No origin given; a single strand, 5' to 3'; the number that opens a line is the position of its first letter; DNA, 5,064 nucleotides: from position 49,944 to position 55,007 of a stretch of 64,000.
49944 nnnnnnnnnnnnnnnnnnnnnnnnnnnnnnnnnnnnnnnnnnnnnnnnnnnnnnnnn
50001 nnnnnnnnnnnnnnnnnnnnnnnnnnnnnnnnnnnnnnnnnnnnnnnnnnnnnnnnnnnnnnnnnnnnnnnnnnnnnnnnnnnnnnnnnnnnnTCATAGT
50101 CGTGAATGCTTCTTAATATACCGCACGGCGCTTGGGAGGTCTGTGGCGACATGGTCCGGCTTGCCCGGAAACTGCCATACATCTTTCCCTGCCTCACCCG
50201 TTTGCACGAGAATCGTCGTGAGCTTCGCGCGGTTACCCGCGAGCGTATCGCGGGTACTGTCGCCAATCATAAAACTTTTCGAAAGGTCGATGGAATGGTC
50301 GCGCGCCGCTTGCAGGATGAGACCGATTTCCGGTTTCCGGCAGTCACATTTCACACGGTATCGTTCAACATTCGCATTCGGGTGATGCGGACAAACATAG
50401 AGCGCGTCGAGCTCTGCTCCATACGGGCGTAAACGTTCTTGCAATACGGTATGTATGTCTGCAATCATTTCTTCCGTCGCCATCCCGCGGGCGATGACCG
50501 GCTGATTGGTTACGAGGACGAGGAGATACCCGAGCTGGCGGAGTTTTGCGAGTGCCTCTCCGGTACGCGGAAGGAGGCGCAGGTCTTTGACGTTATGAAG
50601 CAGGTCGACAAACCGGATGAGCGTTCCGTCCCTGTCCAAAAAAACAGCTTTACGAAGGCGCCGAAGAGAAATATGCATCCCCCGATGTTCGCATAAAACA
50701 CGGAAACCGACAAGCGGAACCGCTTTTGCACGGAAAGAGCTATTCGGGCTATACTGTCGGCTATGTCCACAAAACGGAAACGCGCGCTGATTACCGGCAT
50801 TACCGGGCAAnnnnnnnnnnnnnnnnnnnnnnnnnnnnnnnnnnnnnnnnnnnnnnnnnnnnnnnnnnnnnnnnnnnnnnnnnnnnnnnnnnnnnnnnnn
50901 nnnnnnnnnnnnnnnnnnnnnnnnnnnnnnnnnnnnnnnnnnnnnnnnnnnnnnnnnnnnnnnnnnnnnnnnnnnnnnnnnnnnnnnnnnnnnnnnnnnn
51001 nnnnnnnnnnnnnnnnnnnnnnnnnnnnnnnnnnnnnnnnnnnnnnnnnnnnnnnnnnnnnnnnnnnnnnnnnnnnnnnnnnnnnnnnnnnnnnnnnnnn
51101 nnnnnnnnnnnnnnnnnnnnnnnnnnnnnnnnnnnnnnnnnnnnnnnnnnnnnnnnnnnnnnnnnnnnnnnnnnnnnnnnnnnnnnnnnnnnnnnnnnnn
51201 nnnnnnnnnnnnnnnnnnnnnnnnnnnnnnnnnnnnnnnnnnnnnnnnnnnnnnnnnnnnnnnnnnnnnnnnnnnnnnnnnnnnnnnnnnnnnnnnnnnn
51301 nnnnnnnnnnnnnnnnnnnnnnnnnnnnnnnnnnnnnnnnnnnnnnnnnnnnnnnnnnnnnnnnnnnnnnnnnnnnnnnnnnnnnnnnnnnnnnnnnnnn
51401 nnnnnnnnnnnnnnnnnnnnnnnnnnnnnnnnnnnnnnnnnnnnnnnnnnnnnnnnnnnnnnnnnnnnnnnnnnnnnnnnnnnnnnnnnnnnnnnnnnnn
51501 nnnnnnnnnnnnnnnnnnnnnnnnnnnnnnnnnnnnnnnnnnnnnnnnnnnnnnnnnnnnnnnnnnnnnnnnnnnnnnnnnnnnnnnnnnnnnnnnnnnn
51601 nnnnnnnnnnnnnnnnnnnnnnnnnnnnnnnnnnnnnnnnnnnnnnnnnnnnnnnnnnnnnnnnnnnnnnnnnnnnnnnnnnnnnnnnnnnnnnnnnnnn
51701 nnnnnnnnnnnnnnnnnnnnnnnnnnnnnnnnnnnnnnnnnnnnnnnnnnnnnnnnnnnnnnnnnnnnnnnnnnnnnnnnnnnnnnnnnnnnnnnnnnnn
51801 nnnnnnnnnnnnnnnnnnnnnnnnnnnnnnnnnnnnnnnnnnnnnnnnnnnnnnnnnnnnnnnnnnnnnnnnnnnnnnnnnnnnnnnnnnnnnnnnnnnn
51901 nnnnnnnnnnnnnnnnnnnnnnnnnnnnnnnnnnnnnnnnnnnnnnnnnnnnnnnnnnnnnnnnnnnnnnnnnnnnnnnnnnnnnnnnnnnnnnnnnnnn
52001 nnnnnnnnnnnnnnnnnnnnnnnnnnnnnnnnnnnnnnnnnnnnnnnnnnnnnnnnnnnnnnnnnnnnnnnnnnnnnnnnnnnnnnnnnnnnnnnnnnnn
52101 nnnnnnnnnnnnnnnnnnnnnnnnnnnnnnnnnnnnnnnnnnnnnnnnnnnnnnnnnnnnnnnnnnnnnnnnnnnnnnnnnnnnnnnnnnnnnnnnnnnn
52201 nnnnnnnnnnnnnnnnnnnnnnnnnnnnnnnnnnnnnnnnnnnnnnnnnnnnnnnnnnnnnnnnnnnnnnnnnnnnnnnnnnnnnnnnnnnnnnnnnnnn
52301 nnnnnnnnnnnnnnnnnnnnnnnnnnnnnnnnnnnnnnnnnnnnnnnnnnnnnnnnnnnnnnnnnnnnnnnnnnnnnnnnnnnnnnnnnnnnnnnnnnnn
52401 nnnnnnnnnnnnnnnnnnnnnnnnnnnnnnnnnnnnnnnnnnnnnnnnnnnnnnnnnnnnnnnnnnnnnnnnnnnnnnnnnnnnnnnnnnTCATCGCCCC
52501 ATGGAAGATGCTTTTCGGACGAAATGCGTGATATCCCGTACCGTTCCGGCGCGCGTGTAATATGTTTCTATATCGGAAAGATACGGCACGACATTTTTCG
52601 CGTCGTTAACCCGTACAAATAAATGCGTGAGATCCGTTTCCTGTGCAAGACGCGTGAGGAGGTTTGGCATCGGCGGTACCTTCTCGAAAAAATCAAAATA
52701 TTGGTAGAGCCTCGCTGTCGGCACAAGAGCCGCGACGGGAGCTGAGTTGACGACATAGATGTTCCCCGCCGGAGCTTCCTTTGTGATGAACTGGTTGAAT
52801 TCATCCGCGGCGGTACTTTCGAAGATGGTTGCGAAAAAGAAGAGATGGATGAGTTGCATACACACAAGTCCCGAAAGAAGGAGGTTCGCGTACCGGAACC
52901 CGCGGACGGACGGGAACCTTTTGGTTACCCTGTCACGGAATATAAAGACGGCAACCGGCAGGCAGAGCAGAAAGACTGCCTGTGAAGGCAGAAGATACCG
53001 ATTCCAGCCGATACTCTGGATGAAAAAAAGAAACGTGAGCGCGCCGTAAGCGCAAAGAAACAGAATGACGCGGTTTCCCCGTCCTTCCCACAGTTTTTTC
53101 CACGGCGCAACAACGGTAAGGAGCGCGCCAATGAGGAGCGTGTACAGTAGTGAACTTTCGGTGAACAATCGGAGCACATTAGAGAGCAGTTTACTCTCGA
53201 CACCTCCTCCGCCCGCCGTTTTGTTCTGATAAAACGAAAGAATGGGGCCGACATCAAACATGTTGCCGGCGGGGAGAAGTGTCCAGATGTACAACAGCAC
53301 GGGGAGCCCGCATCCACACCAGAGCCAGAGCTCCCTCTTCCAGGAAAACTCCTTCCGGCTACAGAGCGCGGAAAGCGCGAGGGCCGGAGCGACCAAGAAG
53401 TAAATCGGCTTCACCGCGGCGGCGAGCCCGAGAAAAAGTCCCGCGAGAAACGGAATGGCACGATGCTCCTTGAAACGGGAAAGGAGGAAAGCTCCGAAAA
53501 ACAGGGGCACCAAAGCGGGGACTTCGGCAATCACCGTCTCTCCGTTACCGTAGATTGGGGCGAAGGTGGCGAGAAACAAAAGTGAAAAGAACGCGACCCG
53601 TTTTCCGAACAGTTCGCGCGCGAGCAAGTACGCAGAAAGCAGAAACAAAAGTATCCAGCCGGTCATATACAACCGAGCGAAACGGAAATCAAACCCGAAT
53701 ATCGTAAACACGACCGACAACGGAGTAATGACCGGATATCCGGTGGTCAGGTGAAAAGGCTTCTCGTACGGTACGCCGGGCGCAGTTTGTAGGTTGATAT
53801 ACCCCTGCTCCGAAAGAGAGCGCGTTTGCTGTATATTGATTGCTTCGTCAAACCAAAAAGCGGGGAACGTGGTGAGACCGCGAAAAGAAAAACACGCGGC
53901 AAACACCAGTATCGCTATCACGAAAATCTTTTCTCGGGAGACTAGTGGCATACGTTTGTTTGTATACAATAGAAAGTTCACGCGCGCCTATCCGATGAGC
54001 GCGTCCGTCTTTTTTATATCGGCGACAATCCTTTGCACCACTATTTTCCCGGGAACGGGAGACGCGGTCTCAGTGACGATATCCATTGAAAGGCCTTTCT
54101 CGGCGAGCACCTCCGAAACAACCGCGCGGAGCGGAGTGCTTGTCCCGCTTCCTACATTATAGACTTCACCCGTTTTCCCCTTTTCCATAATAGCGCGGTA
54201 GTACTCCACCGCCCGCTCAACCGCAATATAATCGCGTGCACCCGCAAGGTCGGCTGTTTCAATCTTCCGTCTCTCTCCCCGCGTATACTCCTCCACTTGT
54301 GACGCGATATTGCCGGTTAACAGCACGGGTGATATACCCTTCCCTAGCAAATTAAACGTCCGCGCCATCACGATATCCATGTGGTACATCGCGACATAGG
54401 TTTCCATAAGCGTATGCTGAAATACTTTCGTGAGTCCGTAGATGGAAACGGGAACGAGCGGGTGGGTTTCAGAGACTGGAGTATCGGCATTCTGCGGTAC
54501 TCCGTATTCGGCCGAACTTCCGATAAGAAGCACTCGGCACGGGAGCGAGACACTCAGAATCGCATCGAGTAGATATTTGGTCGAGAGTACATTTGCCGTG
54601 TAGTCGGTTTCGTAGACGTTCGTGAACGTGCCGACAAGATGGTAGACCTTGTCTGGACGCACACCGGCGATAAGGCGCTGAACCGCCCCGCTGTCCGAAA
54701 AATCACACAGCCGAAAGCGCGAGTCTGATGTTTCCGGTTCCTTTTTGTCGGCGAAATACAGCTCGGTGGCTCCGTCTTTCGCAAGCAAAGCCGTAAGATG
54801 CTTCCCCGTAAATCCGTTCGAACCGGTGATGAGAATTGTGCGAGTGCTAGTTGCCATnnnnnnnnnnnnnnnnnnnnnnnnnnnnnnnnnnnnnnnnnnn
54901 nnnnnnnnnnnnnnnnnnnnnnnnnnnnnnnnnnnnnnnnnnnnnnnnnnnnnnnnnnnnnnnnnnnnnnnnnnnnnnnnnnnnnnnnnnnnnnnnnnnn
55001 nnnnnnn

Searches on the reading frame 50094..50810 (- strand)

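Call 12: search_protein_families(library=pfam, proteins=[window:50094-50810:-], max_evalue=0.001)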
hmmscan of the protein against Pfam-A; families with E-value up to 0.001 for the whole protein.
window:50094-50810:- (238 aa): 4 families
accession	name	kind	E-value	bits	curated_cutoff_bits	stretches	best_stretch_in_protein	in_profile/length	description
PF13242.12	Hydrolase_like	-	8e-16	58.2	22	1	157-226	2-73/75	HAD-hyrolase-like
PF13419.12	HAD_2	-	2.1e-07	31.7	23.8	1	158-202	134-178/178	Haloacid dehalogenase-like hydrolase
PF00702.32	Hydrolase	-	3.6e-06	27.9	26.4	0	78-195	98-190/191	haloacid dehalogenase-like hydrolase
PF08645.17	PNK3P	-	3.6e-06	27.2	22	1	57-189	4-130/161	Polynucleotide kinase 3 phosphatase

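Call 29: search_protein_families(library=ncbifam, proteins=[window:50094-50810:-], max_evalue=0.001)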
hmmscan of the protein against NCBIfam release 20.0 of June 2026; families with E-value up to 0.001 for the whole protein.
window:50094-50810:- (238 aa): 16 families
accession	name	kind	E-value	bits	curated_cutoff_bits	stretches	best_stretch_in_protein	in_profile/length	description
NF006506.0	PRK08942.1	equivalog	9.4e-44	149.1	178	1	53-235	3-180/182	D-glycero-beta-D-manno-heptose 1,7-bisphosphate 7-phosphatase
TIGR00213.1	GmhB_yaeD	subfamily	2.6e-39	134.7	149.6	1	54-206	2-154/176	D-glycero-beta-D-manno-heptose 1,7-bisphosphate 7-phosphatase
TIGR01656.1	Histidinol-ppas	subfamily_domain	3.4e-38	130.9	84.15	1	54-199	1-142/149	histidinol-phosphate phosphatase domain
NF005264.0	PRK06769.1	equivalog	4.3e-31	108.1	217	1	53-234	4-173/175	HAD-IIIA family hydrolase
TIGR01662.1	HAD-SF-IIIA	subfamily_domain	6.2e-31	107.4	44.6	1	54-204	1-140/141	HAD-IIIA family hydrolase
NF050049.1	HBPPhtaseGmhB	domain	4.7e-21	75.4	250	1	53-204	3-146/171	D-glycero-alpha-D-manno-heptose-1,7-bisphosphate 7-phosphatase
NF003937.0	PRK05446.1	equivalog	9.3e-21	74.2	443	1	53-202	3-148/355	bifunctional histidinol-phosphatase/imidazoleglycerol-phosphate dehydratase HisB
TIGR01261.1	hisB_Nterm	equivalog_domain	3.6e-20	72.1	140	1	54-203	2-147/161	histidinol-phosphatase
NF009695.0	PRK13222.1-2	equivalog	8.1e-11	41.8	225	1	158-234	149-224/226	phosphoglycolate phosphatase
TIGR02253.1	CTE7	subfamily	3e-06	27.2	169.75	0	73-104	89-120/221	TIGR02253 family HAD-type hydrolase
TIGR01664.1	DNA-3'-Pase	equivalog_domain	9.2e-06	25.7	107.65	1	83-189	47-140/167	DNA 3'-phosphatase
TIGR01668.1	YqeG_hyp_ppase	hypoth_equivalog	2.5e-05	23.9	89.1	0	157-213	89-146/170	YqeG family HAD IIIA-type phosphatase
TIGR01460.1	HAD-SF-IIA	subfamily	3e-05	23.9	100.15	0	159-205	197-246/246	HAD-IIA family hydrolase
NF009804.0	PRK13288.1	equivalog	0.00016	21.2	218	0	158-223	137-201/215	pyrophosphatase PpaX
TIGR00099.1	Cof-subfamily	subfamily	0.00064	19.4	137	0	56-104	2-42/256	Cof-type HAD-IIB family hydrolase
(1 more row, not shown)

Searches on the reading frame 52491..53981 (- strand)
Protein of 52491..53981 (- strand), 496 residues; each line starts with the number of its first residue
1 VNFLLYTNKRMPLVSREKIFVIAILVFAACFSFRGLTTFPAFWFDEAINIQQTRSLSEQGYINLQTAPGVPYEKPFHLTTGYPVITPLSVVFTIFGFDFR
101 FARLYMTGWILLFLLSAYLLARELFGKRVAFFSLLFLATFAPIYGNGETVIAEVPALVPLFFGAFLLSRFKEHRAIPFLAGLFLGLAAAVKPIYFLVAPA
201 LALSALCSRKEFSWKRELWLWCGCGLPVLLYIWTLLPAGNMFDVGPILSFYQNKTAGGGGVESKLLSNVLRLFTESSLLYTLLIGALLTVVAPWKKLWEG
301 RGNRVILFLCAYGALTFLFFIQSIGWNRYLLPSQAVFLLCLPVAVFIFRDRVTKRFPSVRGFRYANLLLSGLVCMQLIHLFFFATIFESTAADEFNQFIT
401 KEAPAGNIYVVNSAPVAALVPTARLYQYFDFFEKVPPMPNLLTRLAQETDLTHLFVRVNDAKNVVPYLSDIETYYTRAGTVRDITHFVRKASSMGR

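Call 12: search_protein_families(library=pfam, proteins=[window:52491-53981:-], max_evalue=0.001)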
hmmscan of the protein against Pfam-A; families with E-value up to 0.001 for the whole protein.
window:52491-53981:- (496 aa): 1 family
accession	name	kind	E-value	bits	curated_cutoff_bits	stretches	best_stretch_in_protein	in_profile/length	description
PF13231.12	PMT_2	-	9e-10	39.4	26.1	1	89-230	11-155/160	Dolichyl-phosphate-mannose-protein mannosyltransferase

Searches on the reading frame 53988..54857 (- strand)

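Call 12: search_protein_families(library=pfam, proteins=[window:53988-54857:-], max_evalue=0.001)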
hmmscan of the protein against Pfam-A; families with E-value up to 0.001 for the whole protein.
window:53988-54857:- (289 aa): 3 families
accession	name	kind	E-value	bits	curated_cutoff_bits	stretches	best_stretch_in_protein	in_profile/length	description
PF01370.27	Epimerase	-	1e-35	123.7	20.9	1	8-236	1-240/240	NAD dependent epimerase/dehydratase family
PF16363.11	GDP_Man_Dehyd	-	6.7e-34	118.3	27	1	9-259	1-271/332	GDP-mannose 4,6 dehydratase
PF04321.23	RmlD_sub_bind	-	7.1e-11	42.2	27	1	7-173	2-154/287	RmlD substrate binding domain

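Call 29: search_protein_families(library=ncbifam, proteins=[window:53988-54857:-], max_evalue=0.001)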
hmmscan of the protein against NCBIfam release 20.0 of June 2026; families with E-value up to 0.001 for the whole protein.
window:53988-54857:- (289 aa): 18 families
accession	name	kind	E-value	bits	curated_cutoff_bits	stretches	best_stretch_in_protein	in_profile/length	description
TIGR04180.1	EDH_00030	hypoth_equivalog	4.8e-22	78.4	475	1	8-288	1-290/297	NAD-dependent 4,6-dehydratase LegB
TIGR01179.1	galE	equivalog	1.6e-17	63.4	262.3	1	8-260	2-281/332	UDP-glucose 4-epimerase GalE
TIGR01181.1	dTDP_gluc_dehyt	equivalog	4.4e-17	62.2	365.1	1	8-255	2-262/321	dTDP-glucose 4,6-dehydratase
TIGR01472.1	gmd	equivalog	2.9e-14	53.1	415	1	36-266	47-280/342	GDP-mannose 4,6-dehydratase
TIGR02197.1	heptose_epim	equivalog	2.1e-13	50.2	274.6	1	8-255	1-261/316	ADP-glyceromanno-heptose 6-epimerase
NF043036.1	ErythonDh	equivalog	2.1e-10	40.3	325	1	8-163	3-172/321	D-erythronate dehydrogenase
TIGR02622.1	CDP_4_6_dhtase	equivalog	1.8e-07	30.7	278.45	1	5-160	4-174/352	CDP-glucose 4,6-dehydratase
TIGR01214.1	rmlD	equivalog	2.4e-06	26.8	224.05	1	7-170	1-150/285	dTDP-4-dehydrorhamnose reductase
TIGR03466.1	HpnA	hypoth_equivalog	2.8e-06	26.5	367.65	1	7-256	2-248/327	hopanoid-associated sugar epimerase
NF047922.1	GDPFucSynFcl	equivalog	5.4e-06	26.1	500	1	6-267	3-266/308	GDP-L-fucose synthase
NF052578.1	StrlDmthSdmBMthl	equivalog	9.7e-06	25.5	600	1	7-237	2-229/328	sterol demethylase protein SdmB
NF008360.0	PRK11150.1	equivalog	3e-05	23.4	452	1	8-253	2-253/310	ADP-glyceromanno-heptose 6-epimerase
NF007582.0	PRK10217.1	equivalog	5.3e-05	22.5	698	0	6-239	2-255/355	dTDP-glucose 4,6-dehydratase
NF007440.0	PRK09987.1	equivalog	0.0002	20.8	308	1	48-157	35-145/299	dTDP-4-dehydrorhamnose reductase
NF009092.0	PRK12428.1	subfamily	0.00027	20.7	242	1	4-69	4-67/261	coniferyl-alcohol dehydrogenase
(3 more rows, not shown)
